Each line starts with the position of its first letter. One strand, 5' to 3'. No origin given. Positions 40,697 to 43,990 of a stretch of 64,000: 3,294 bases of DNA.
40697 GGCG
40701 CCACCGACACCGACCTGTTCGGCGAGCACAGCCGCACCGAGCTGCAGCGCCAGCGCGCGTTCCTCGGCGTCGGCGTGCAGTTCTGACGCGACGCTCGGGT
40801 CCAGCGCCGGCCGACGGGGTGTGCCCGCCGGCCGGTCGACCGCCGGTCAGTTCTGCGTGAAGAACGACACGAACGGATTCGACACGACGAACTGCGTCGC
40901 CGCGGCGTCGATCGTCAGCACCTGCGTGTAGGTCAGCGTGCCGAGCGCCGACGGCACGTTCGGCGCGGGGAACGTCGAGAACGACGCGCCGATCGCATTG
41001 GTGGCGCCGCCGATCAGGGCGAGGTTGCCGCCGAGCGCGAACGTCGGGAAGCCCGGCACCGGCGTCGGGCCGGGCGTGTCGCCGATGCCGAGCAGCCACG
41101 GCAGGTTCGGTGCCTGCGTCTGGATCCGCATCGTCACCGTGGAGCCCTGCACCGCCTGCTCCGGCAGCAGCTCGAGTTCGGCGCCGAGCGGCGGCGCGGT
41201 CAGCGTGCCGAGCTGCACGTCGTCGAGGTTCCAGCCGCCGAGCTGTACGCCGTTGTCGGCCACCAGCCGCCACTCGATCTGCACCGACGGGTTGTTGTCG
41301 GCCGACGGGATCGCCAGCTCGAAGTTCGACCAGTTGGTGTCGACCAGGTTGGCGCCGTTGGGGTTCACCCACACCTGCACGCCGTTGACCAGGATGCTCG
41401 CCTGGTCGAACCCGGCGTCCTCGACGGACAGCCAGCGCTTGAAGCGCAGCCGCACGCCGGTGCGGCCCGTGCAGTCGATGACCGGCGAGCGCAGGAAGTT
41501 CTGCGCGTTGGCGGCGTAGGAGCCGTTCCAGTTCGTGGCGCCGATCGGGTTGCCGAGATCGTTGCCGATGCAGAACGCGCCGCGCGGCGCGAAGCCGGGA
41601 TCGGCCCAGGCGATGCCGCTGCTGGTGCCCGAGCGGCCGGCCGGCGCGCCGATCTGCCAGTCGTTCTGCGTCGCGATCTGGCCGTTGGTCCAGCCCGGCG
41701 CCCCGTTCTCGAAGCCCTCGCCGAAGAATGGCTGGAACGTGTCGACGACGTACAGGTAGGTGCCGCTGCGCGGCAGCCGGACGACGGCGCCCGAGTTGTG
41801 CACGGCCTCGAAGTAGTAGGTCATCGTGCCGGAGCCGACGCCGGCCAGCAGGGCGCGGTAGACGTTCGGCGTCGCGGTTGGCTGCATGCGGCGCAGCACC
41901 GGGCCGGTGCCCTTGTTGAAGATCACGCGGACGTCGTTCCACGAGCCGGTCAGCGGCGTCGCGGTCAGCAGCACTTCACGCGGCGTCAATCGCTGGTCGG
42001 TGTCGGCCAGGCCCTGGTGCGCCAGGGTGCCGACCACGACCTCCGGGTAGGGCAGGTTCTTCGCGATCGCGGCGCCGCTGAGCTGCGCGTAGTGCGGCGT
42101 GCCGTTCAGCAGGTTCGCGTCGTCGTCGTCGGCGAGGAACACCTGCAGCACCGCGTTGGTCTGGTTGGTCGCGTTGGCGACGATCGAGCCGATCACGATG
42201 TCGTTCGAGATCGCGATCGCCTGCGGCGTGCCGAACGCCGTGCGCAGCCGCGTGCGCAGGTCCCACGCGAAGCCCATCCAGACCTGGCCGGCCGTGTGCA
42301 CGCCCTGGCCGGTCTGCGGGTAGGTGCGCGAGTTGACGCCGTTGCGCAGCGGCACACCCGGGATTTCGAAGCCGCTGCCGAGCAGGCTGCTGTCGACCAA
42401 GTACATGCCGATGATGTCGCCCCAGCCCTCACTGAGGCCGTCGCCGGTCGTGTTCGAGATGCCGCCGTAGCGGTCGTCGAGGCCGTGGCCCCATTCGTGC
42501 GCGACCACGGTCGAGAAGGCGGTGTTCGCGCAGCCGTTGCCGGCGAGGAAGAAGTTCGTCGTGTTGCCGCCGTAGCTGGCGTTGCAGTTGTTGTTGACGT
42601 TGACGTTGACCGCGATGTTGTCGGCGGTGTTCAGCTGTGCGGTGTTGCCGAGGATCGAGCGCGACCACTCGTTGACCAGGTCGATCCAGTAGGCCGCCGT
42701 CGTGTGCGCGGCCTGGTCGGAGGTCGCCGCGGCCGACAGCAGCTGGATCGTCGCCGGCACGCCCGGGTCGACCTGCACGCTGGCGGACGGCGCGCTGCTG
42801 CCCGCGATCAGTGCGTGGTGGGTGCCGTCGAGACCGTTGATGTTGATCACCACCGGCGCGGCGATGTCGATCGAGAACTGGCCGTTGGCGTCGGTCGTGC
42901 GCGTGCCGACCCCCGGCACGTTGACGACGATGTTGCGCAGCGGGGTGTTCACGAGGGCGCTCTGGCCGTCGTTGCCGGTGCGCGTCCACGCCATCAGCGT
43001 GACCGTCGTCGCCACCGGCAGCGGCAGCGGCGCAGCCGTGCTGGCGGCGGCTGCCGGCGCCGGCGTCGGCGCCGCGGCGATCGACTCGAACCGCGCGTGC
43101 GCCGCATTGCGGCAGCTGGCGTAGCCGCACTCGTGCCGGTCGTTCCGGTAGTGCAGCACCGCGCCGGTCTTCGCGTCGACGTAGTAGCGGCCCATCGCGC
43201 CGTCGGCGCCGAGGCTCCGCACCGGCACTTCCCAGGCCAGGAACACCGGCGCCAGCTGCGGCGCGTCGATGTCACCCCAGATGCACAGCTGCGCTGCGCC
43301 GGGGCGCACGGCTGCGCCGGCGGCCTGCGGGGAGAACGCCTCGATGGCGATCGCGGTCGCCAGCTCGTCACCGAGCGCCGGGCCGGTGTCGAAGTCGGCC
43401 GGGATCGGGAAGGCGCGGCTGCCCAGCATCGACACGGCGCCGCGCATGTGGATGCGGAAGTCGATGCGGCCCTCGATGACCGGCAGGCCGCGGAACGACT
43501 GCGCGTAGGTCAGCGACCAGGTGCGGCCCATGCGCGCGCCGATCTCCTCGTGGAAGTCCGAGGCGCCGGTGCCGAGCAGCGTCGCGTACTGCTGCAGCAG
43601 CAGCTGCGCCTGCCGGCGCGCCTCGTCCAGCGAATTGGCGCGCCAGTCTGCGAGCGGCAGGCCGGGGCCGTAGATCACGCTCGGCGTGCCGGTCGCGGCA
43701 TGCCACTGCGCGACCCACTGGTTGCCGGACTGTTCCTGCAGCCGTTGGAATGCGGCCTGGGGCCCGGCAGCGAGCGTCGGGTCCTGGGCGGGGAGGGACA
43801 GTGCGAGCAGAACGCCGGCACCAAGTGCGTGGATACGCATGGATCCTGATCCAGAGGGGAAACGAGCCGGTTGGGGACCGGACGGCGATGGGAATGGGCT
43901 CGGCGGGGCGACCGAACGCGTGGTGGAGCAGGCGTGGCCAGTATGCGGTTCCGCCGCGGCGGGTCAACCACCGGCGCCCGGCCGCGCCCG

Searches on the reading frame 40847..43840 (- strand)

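Call 55: search_protein_families(library=pfam, proteins=[window:40847-43840:-], max_evalue=0.0001)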
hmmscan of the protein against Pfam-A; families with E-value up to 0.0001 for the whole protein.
window:40847-43840:- (997 aa): 1 family
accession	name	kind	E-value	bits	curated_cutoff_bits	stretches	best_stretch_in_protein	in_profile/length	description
PF02128.21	Peptidase_M36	-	1.9e-05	24.5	23.3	0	443-481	180-225/368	Fungalysin metallopeptidase (M36)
